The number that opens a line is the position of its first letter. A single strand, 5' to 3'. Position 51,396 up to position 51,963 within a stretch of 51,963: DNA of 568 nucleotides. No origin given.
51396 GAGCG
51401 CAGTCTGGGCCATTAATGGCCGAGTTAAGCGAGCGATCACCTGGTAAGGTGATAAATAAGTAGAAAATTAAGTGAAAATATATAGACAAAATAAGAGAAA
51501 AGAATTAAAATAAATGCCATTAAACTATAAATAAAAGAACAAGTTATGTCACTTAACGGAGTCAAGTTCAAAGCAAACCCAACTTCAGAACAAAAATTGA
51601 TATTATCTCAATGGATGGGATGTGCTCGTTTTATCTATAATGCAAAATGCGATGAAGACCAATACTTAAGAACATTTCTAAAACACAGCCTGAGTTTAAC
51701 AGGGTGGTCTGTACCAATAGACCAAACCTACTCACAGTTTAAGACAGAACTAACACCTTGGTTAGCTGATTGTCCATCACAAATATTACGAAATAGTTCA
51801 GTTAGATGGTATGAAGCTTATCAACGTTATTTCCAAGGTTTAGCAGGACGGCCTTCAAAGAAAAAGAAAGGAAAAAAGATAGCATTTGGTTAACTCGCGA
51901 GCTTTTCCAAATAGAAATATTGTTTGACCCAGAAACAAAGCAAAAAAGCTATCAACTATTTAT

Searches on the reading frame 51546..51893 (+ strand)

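Call 78: search_protein_families(library=pfam, proteins=[window:51546-51893:+], max_evalue=0.001)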
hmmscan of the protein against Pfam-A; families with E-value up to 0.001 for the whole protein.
window:51546-51893:+ (115 aa): 1 family
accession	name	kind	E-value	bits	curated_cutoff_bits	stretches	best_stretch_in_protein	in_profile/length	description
PF12323.14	HTH_OrfB_IS605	-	5.8e-10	38.9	21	1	3-32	3-32/47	Helix-turn-helix domain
